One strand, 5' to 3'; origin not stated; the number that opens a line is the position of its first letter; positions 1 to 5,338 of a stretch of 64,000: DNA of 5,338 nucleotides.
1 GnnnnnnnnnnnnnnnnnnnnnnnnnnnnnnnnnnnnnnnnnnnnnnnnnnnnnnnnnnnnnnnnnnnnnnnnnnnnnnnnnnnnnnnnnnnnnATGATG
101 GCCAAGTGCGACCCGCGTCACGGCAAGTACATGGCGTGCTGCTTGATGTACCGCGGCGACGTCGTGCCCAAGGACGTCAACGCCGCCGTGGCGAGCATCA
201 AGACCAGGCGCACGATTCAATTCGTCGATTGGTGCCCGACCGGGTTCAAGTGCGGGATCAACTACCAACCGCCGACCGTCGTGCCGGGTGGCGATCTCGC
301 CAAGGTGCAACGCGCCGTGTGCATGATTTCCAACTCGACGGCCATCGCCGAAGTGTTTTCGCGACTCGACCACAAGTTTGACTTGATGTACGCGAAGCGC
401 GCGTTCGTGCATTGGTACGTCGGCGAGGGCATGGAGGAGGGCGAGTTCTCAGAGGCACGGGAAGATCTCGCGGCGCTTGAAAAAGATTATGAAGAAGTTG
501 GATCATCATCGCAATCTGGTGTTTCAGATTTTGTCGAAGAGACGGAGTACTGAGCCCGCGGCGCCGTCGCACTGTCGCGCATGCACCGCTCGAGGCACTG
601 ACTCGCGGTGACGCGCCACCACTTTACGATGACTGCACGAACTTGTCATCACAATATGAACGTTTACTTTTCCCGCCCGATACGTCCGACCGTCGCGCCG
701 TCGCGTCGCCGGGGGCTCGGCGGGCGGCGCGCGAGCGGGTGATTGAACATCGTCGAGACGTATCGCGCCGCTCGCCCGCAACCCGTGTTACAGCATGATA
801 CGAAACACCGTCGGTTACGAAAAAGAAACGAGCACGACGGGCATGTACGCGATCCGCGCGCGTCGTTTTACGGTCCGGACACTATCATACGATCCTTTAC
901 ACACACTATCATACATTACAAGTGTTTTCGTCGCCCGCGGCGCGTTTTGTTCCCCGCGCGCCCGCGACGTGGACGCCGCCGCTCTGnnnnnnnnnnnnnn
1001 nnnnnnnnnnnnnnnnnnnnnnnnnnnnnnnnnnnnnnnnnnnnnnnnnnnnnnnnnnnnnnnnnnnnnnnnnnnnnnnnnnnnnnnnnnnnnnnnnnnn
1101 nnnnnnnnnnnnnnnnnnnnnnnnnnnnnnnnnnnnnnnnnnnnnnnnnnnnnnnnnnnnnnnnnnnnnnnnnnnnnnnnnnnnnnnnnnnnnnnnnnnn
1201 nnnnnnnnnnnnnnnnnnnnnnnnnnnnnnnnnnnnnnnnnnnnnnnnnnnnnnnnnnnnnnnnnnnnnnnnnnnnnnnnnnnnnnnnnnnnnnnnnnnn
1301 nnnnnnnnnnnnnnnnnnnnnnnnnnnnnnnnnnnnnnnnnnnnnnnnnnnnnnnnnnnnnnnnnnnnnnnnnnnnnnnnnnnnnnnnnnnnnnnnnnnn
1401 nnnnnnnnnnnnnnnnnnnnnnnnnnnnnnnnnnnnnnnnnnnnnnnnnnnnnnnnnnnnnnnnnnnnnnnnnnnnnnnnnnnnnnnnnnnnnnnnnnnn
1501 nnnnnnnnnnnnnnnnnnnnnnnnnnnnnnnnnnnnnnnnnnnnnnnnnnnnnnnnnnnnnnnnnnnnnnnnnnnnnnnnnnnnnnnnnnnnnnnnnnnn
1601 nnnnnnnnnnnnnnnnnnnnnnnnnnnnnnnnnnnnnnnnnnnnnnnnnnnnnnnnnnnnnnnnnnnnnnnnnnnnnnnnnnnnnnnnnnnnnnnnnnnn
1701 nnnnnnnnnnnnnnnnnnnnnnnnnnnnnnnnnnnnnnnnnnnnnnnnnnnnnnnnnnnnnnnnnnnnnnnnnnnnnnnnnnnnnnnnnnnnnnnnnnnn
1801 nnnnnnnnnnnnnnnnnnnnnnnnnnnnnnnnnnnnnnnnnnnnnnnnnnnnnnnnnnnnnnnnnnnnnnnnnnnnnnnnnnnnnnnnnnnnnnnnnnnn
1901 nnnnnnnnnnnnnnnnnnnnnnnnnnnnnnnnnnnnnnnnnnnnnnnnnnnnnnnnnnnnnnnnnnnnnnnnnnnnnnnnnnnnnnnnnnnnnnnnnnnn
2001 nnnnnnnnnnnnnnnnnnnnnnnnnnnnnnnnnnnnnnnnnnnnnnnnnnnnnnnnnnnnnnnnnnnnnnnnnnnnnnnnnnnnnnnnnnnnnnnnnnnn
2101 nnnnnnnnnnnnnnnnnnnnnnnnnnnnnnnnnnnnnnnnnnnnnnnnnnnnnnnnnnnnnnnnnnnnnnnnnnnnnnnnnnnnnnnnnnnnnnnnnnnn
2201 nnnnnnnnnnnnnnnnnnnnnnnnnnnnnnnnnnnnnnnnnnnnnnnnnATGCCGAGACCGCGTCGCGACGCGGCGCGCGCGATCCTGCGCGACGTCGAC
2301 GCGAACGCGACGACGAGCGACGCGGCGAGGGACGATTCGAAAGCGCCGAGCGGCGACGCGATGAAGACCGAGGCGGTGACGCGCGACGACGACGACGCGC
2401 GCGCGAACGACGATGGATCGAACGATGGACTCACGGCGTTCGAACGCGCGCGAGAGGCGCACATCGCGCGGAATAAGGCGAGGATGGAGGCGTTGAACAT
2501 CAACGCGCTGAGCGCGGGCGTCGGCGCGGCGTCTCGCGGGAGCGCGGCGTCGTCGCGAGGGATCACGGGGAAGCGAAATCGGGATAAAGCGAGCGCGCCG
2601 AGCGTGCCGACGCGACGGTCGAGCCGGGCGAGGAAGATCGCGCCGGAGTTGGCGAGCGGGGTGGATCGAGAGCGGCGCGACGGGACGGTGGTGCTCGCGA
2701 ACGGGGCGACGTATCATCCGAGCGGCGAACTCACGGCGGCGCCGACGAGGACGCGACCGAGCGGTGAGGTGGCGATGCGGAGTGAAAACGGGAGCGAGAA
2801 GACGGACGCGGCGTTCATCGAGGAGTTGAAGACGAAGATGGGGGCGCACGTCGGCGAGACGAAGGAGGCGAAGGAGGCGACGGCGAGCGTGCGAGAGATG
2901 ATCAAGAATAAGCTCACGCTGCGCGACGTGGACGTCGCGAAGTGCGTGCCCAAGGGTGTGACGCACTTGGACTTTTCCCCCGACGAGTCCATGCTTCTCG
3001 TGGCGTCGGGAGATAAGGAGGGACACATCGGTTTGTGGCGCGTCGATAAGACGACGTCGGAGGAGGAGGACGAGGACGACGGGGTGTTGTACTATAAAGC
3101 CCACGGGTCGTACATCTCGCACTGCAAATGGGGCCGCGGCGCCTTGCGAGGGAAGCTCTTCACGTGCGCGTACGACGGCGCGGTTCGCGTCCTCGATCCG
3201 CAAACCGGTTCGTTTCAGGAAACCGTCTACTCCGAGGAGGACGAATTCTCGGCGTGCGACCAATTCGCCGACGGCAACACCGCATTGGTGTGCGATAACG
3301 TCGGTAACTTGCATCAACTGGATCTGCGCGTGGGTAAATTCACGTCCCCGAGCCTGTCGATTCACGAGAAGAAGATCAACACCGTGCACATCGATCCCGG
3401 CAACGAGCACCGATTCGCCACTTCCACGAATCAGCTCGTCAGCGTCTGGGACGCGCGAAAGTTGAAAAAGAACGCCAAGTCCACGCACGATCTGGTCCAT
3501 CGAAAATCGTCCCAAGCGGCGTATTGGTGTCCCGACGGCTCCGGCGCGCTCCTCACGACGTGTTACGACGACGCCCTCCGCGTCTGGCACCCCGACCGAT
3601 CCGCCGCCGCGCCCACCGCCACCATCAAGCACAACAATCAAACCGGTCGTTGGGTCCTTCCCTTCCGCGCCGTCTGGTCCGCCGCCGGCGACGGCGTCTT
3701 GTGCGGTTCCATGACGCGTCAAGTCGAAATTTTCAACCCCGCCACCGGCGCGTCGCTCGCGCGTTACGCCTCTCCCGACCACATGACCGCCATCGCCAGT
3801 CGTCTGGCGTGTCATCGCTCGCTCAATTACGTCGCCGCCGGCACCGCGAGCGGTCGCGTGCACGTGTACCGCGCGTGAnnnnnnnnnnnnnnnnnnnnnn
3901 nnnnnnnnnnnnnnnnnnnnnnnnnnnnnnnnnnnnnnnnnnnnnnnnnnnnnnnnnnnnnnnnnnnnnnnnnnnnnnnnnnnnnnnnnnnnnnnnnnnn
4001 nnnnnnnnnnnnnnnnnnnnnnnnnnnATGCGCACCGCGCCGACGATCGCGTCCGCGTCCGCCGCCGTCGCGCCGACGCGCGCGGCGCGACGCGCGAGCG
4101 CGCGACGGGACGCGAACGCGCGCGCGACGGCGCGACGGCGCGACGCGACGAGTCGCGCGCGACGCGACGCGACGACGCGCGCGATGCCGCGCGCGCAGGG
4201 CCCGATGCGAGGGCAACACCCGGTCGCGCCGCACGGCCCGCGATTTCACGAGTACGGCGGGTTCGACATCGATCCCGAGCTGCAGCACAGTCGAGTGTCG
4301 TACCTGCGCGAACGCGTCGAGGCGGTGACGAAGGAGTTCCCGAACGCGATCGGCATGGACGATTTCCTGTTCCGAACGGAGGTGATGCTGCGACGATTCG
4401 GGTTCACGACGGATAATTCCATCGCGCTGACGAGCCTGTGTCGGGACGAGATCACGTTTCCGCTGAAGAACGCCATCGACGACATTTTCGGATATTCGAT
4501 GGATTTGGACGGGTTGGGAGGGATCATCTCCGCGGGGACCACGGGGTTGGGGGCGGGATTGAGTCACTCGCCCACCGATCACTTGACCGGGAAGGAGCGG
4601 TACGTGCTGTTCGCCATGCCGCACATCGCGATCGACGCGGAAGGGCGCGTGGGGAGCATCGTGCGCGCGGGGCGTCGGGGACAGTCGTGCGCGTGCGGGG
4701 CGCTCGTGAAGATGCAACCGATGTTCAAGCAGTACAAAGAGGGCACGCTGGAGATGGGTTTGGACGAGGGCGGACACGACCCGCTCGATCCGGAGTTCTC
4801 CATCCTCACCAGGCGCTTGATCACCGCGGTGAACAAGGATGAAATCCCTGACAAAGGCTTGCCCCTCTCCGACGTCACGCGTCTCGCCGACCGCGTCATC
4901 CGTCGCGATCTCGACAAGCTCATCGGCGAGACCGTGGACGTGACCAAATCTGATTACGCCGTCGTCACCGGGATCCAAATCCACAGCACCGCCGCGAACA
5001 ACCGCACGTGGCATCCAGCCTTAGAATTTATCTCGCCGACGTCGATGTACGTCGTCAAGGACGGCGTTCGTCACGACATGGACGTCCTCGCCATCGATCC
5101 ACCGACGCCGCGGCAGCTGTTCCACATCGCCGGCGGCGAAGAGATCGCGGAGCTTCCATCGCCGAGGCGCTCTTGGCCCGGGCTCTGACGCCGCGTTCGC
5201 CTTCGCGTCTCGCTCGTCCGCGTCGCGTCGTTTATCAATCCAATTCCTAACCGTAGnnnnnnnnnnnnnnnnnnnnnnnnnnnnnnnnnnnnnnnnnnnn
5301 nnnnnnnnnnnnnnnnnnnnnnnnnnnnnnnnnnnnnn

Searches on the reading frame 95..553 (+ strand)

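Call 51: search_protein_families(library=pfam, proteins=[window:95-553:+], max_evalue=0.001)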
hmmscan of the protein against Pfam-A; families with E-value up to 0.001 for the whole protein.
window:95-553:+ (152 aa): 1 family
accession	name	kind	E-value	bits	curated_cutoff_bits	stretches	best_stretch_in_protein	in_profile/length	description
PF03953.22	Tubulin_C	-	1.9e-35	122.2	26.6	1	1-92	39-125/126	Tubulin C-terminal domain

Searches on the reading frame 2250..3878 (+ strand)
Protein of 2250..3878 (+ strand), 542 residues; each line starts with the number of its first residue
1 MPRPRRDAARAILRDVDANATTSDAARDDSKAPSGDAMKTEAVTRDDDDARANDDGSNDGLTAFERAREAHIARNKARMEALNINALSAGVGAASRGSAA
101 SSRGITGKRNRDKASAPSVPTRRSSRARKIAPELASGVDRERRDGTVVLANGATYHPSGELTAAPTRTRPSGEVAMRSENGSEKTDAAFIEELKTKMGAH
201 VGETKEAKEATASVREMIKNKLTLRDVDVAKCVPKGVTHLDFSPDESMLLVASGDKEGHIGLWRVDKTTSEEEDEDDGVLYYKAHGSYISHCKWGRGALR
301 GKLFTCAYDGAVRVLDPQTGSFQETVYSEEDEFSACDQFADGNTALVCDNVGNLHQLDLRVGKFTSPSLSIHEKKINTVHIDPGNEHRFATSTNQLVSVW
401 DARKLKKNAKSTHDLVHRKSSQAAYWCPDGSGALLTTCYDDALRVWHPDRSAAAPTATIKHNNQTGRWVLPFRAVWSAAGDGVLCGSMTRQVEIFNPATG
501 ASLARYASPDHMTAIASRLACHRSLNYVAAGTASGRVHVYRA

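Call 51: search_protein_families(library=pfam, proteins=[window:2250-3878:+], max_evalue=0.001)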
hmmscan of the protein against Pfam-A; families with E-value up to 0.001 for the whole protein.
window:2250-3878:+ (542 aa): 14 families
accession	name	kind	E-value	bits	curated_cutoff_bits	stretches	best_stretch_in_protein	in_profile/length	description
PF25174.1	Beta-prop_THOC3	-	5.5e-19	68.7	305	2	368-540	41-198/272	THOC3 beta-propeller domain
PF24807.1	WD40_CDC20-Fz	-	9.3e-17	61.7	200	1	282-462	47-221/292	CDC20/Fizzy WD40 domain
PF23414.1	Beta-prop_EML_2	-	1.1e-11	45.1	90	0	222-294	69-132/266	Echinoderm microtubule-associated protein second beta-propeller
PF24814.1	WD40_Prp19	-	2.3e-11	43.7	320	1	233-452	48-251/281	Prp19 WD40 domain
PF00400.38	WD40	-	1.9e-10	41.2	27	0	235-263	12-38/39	WD domain, G-beta repeat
PF24796.1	WDR55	-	3.1e-10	40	200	1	235-413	8-177/296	WDR55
PF25173.1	Beta-prop_WDR3_1st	-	1.4e-09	38.3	154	1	234-401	29-183/184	WDR3 first beta-propeller domain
PF23775.1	Beta-prop_RIG_2nd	-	3e-09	37.1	80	1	227-461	31-257/278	RIG second beta-propeller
PF24817.1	WD40_WDHD1_1st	-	4.2e-09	36.4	109.9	1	301-536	57-288/291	WDHD1 first WD40 domain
PF25175.1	Beta-prop_WDR5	-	2.3e-07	30.8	250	0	369-506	6-132/296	WDR5 beta-propeller domain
PF23409.1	Beta-prop_EML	-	1.6e-05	25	88.2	0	197-394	76-262/267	Echinoderm microtubule-associated protein first beta-propeller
PF25172.1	Beta-prop_WDR3_2nd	-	2.2e-05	24.3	140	0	309-415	19-122/293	WDR3 second beta-propeller domain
PF21720.4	MIOS_WD40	-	5.5e-05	22.7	31.7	1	350-442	163-250/314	MIOS, WD40 repeat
PF23609.1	Beta-prop_EIPR1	-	0.00077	19.4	54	0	330-446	160-280/280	EIPR1 beta-propeller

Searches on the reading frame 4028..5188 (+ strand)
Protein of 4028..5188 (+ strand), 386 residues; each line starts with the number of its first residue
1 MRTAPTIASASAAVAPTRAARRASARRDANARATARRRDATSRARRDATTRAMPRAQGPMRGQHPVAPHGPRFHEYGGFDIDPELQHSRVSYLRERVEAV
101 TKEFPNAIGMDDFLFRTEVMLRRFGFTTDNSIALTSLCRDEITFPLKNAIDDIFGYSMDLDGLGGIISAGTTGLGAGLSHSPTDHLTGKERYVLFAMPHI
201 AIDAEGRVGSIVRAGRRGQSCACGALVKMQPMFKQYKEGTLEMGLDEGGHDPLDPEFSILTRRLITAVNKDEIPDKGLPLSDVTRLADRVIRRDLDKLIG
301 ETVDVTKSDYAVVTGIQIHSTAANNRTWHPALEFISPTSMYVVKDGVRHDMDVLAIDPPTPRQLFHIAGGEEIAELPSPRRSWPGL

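Call 51: search_protein_families(library=pfam, proteins=[window:4028-5188:+], max_evalue=0.001)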
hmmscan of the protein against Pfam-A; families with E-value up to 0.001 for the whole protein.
window:4028-5188:+ (386 aa): 1 family
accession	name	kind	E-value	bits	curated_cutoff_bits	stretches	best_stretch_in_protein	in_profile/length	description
PF18599.6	LCIB_C_CA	-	1.3e-70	237.6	25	1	107-344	1-223/223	Limiting CO2-inducible proteins B/C beta carbonyic anhydrases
